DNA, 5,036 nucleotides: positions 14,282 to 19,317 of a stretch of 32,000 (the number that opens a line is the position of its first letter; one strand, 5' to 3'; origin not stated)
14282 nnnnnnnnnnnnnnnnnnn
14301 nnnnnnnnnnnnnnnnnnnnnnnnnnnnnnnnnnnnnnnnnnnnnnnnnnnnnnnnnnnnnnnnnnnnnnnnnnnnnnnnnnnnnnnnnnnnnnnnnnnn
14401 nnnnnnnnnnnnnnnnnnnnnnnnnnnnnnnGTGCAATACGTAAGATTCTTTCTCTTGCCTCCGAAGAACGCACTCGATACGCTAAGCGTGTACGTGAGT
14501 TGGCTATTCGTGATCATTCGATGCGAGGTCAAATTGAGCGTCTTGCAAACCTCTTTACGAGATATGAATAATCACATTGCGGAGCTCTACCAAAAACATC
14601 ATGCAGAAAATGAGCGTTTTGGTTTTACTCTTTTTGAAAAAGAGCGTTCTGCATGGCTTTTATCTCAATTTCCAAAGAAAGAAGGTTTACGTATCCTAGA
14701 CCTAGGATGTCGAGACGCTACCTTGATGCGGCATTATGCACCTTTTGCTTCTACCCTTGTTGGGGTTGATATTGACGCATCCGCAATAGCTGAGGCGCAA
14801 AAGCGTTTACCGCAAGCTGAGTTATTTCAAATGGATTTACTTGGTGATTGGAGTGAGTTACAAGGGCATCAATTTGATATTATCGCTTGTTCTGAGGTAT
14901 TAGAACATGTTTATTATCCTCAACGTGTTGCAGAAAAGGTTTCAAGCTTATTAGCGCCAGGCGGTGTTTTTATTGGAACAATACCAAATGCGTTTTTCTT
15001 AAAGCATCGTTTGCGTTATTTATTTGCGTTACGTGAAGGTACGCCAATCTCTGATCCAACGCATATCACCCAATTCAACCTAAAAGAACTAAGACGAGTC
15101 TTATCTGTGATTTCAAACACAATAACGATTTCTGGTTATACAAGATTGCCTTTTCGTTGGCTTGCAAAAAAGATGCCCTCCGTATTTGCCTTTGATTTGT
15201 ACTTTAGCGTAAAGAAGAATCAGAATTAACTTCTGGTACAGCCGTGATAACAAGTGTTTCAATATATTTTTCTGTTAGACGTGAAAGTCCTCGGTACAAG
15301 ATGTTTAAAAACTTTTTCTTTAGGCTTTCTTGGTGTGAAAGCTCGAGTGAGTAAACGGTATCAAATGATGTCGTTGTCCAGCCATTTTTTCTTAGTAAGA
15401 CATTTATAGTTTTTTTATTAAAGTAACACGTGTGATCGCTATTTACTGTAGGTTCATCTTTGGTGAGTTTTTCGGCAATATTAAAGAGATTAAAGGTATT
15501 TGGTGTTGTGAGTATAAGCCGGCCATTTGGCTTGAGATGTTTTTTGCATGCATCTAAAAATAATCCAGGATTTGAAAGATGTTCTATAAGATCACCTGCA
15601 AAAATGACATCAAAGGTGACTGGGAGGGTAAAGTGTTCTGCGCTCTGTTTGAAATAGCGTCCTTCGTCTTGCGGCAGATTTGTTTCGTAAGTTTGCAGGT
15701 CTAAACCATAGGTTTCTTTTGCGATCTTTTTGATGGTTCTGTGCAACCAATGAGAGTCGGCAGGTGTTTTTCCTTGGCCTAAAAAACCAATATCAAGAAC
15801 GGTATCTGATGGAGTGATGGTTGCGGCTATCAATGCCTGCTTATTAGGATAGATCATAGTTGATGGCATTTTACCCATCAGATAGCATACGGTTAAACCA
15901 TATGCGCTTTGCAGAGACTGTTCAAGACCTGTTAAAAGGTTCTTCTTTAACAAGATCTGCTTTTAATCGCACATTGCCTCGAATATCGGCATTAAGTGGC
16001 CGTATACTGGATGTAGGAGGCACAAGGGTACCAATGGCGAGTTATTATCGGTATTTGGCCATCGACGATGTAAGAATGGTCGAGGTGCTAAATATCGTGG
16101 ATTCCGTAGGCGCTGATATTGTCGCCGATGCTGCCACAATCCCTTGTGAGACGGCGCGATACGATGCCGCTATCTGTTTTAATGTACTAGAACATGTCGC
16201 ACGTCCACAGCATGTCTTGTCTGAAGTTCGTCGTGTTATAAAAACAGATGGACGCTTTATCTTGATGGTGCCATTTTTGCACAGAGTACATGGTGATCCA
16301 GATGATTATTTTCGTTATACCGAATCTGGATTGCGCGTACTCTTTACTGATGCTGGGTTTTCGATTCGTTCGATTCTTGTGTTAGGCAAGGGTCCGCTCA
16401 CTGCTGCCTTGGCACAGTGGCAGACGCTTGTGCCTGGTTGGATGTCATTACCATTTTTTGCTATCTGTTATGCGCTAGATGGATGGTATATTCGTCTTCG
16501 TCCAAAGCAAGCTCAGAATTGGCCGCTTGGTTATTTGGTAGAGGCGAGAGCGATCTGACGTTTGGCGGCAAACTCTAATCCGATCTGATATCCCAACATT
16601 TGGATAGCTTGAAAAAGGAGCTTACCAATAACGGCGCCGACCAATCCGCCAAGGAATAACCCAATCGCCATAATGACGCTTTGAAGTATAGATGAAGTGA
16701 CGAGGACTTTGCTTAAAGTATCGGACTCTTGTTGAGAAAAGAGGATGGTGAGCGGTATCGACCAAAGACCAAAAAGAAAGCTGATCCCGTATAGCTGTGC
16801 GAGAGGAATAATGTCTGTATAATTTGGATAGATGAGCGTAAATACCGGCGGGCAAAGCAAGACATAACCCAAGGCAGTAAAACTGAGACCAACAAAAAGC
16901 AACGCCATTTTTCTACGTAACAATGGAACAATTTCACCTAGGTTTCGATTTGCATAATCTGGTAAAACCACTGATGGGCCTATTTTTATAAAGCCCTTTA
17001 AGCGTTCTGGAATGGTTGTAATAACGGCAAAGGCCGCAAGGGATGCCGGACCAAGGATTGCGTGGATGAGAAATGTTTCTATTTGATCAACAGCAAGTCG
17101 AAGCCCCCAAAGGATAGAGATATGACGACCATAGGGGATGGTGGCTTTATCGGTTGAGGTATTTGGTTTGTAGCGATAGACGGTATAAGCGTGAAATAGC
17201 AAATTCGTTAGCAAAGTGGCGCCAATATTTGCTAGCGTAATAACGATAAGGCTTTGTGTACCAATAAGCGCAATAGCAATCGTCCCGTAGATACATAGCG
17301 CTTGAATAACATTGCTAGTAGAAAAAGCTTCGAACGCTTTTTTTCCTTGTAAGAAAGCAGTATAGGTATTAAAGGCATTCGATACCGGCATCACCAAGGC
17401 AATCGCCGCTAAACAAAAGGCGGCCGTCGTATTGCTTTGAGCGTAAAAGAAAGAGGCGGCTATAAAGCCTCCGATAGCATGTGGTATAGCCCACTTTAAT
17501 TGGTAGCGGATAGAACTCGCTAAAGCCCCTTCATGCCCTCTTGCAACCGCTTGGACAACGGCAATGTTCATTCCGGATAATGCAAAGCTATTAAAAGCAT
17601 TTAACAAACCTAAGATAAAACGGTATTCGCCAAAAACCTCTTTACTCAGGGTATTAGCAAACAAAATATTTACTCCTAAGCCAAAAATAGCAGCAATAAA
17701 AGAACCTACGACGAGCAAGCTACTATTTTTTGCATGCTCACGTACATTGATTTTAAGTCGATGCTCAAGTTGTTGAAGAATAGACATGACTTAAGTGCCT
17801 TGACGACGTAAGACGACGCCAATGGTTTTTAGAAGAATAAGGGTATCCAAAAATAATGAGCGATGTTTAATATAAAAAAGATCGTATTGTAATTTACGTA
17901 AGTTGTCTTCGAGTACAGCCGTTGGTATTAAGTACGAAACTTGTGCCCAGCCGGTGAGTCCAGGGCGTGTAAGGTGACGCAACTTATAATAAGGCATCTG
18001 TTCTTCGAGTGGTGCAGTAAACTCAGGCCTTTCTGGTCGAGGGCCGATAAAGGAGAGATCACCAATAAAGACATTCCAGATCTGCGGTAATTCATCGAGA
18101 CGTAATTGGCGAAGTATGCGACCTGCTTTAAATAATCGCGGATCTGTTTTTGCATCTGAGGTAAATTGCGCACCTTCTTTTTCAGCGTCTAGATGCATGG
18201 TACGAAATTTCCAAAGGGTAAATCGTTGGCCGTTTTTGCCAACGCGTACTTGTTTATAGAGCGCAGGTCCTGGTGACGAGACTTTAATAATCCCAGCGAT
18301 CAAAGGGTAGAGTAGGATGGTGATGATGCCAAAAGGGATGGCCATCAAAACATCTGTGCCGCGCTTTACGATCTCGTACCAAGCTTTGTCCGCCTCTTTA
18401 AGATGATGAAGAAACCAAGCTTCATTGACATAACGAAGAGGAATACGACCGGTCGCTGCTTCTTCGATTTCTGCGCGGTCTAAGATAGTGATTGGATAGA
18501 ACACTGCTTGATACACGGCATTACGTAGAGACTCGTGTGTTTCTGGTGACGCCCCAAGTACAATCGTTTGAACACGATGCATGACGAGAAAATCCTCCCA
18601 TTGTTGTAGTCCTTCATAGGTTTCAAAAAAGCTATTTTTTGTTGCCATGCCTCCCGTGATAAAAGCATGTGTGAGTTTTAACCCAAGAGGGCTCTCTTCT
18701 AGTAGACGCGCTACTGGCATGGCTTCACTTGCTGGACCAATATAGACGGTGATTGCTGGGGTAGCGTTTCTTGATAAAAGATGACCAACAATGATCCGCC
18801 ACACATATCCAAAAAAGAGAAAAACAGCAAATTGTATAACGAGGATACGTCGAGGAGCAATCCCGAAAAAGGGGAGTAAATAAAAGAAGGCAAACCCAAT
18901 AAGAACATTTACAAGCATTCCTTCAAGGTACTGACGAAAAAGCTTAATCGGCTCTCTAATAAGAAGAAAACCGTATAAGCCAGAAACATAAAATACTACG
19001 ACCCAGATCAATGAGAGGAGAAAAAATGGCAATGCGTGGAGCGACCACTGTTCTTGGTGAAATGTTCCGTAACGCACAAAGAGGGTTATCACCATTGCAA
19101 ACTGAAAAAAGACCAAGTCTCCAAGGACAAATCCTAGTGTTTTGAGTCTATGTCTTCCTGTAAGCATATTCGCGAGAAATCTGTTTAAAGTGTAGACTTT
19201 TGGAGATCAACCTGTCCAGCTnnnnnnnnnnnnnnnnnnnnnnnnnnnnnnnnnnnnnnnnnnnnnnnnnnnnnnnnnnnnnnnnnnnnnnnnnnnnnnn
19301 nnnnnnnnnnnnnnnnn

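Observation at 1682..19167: Surface-protein gene next to a complete lipid-linked glycan pathway: a candidate S-layer/protein O-glycosylation system with a Wzy_C-TPR protein as oligosaccharyltransferase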

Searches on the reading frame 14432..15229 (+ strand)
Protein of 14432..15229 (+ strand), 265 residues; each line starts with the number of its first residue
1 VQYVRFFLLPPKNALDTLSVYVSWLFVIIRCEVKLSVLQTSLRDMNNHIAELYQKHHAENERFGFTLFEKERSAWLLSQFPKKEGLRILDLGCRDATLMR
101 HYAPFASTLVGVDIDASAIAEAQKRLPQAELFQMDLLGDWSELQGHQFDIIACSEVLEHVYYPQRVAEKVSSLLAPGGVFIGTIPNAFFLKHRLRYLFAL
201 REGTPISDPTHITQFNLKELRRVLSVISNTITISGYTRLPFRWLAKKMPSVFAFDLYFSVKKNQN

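Call 6: search_protein_families(library=pfam, proteins=[window:14432-15229:+], max_evalue=0.01)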
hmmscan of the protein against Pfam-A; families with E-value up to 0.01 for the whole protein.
window:14432-15229:+ (265 aa): 11 families
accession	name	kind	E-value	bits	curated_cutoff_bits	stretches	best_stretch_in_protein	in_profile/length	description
PF13489.12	Methyltransf_23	-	8.9e-19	68.2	27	1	76-224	13-154/164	Methyltransferase domain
PF08242.18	Methyltransf_12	-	2.1e-16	60.9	30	1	89-180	1-98/98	Methyltransferase domain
PF08241.18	Methyltransf_11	-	3.6e-14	53.6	21.2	1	89-181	1-94/95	Methyltransferase domain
PF13649.12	Methyltransf_25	-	2.2e-12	47.9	27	1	88-178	1-97/97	Methyltransferase domain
PF13847.12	Methyltransf_31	-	2.4e-12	47.2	27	1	83-186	2-113/145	Methyltransferase domain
PF03291.22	mRNA_G-N7_MeTrfase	-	6.3e-09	35.8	26.6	1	82-196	59-194/315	mRNA (guanine-N(7))-methyltransferase domain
PF07021.18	MetW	-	4.7e-07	30.1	21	1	83-218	12-141/193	Methionine biosynthesis protein MetW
PF05401.17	NodS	-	9.9e-06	26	24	1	67-181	25-143/201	Nodulation protein S (NodS)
PF02353.26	CMAS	-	0.0001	22.1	27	1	78-181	56-163/273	Mycolic acid cyclopropane synthetase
PF05219.18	DREV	-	0.001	18.7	26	1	80-180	90-184/265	DREV methyltransferase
PF05175.20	MTS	-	0.005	16.9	23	1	73-151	20-102/170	Methyltransferase small domain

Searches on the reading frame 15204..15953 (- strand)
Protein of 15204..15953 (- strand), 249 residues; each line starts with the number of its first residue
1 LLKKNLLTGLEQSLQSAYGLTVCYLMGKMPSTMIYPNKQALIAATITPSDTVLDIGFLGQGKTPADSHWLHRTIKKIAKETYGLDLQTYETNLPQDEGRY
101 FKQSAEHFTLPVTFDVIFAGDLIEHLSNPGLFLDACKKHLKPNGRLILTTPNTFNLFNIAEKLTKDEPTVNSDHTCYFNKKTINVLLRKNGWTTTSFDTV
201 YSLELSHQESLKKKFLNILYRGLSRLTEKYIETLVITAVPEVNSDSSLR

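Call 6: search_protein_families(library=pfam, proteins=[window:15204-15953:-], max_evalue=0.01)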
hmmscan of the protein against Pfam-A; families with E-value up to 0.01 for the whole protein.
window:15204-15953:- (249 aa): 5 families
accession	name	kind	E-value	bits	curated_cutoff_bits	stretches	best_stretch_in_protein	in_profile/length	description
PF13489.12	Methyltransf_23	-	1.6e-11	44.7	27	1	75-195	41-162/164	Methyltransferase domain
PF08241.18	Methyltransf_11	-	2e-09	38.4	21.2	1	73-148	13-95/95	Methyltransferase domain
PF08242.18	Methyltransf_12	-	1.9e-07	32.2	30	1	104-146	64-98/98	Methyltransferase domain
PF13847.12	Methyltransf_31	-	1e-06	28.9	27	1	111-169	67-128/145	Methyltransferase domain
PF13649.12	Methyltransf_25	-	0.00023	22.2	27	1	81-144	24-97/97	Methyltransferase domain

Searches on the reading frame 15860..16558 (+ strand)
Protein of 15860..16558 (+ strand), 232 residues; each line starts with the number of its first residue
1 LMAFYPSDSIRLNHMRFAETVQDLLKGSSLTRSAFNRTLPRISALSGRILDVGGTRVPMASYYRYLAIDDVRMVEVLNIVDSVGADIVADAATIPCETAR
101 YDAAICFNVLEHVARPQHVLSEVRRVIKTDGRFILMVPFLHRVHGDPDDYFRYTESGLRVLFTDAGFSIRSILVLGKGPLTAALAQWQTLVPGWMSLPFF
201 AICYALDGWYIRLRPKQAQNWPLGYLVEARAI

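Call 6: search_protein_families(library=pfam, proteins=[window:15860-16558:+], max_evalue=0.01)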
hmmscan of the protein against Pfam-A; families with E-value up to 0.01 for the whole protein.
window:15860-16558:+ (232 aa): 6 families
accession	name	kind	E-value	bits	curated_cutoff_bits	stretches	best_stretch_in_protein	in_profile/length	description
PF13489.12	Methyltransf_23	-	3e-10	40.5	27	1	34-169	12-161/164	Methyltransferase domain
PF08241.18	Methyltransf_11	-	3.5e-10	40.8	21.2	1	87-135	47-95/95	Methyltransferase domain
PF08242.18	Methyltransf_12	-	5.1e-06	27.6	30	1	97-133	64-98/98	Methyltransferase domain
PF13847.12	Methyltransf_31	-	1e-05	25.7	27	1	88-135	60-109/145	Methyltransferase domain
PF13649.12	Methyltransf_25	-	1.2e-05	26.4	27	1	87-131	51-97/97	Methyltransferase domain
PF05219.18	DREV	-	0.0075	15.9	26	0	99-147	150-200/265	DREV methyltransferase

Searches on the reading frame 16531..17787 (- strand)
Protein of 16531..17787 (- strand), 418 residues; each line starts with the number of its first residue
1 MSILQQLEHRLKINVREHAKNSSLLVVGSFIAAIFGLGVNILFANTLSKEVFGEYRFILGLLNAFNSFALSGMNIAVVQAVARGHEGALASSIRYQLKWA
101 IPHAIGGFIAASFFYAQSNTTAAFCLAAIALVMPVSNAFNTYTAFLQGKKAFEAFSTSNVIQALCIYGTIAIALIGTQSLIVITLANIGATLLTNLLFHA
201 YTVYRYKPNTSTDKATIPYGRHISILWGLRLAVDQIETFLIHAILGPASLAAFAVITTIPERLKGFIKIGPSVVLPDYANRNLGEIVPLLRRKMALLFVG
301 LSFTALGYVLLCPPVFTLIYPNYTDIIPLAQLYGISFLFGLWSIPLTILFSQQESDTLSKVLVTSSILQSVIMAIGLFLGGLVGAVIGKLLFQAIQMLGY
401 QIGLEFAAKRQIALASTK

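Call 6: search_protein_families(library=pfam, proteins=[window:16531-17787:-], max_evalue=0.01)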
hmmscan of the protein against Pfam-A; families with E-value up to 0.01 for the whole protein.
window:16531-17787:- (418 aa): 1 family
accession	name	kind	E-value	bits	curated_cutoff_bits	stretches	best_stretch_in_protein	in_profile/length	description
PF01943.22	Polysacc_synt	-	1.2e-14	54.9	28.2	1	19-266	2-257/274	Polysaccharide biosynthesis protein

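Call 8: search_protein_families(library=ncbifam, proteins=[window:16531-17787:-], max_evalue=0.01)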
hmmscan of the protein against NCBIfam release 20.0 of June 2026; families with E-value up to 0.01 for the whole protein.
window:16531-17787:- (418 aa): 0 families

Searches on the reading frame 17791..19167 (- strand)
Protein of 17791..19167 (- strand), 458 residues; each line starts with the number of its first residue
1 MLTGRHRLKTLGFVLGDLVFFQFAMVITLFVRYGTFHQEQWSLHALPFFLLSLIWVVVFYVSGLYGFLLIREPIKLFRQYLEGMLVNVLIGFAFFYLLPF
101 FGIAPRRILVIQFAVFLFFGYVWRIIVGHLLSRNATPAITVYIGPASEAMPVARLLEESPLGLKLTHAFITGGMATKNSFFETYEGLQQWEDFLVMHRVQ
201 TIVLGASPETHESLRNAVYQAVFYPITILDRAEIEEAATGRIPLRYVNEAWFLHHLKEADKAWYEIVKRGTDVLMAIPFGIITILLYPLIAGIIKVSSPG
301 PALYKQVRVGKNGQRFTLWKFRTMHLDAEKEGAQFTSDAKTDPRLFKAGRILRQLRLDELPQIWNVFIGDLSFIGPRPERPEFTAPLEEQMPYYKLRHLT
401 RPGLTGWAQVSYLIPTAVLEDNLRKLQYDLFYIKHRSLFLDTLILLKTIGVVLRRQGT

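Call 6: search_protein_families(library=pfam, proteins=[window:17791-19167:-], max_evalue=0.01)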
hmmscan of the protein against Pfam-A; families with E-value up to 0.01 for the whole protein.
window:17791-19167:- (458 aa): 1 family
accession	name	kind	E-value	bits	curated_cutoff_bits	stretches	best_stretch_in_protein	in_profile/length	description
PF02397.22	Bac_transf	-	2.4e-57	193.8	27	1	268-453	1-178/179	Bacterial sugar transferase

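Call 8: search_protein_families(library=ncbifam, proteins=[window:17791-19167:-], max_evalue=0.01)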
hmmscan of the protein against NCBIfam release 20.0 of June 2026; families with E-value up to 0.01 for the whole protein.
window:17791-19167:- (458 aa): 10 families
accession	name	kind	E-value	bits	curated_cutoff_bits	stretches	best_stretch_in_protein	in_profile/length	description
TIGR03025.1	EPS_sugtrans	subfamily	2.3e-97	327.1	295.55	1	16-457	2-443/445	exopolysaccharide biosynthesis polyprenyl glycosylphosphotransferase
TIGR03013.1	EpsB_2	subfamily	2.3e-87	293.9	393.35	1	17-457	3-441/443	TIGR03013 family XrtA/PEP-CTERM system glycosyltransferase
TIGR03023.1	WcaJ_sugtrans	equivalog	4.3e-75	253.7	410.75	1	17-454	3-448/453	undecaprenyl-phosphate glucose phosphotransferase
TIGR03022.1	WbaP_sugtrans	subfamily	2.3e-56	191.9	403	1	14-457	2-454/456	undecaprenyl-phosphate galactose phosphotransferase WbaP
NF007518.0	PRK10124.1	equivalog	3.6e-37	128.2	684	1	265-449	271-454/464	undecaprenyl-phosphate glucose phosphotransferase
NF052601.1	undeca_RfbP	equivalog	1e-36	126.4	330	1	260-453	37-236/244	undecaprenyl-phosphate galactose phosphotransferase family protein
NF050817.1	PolSacchBiosHfsE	equivalog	1.4e-32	113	750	1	264-453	268-460/467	polysaccharide biosynthesis protein HfsE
NF041877.1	EPS_EpsZ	equivalog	3.4e-28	98.5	800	1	252-457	250-457/459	exopolysaccharide biosynthesis polyisoprenyl-phosphate hexose-1-phosphate transferase EpsZ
NF011751.0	PRK15204.1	equivalog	9.7e-24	83.8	907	1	14-457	18-474/476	undecaprenyl-phosphate galactose phosphotransferase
NF045514.1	glycotran_HepC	equivalog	5.8e-16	58.4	140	1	256-378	105-211/220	heterocyst development glycosyltransferase HepC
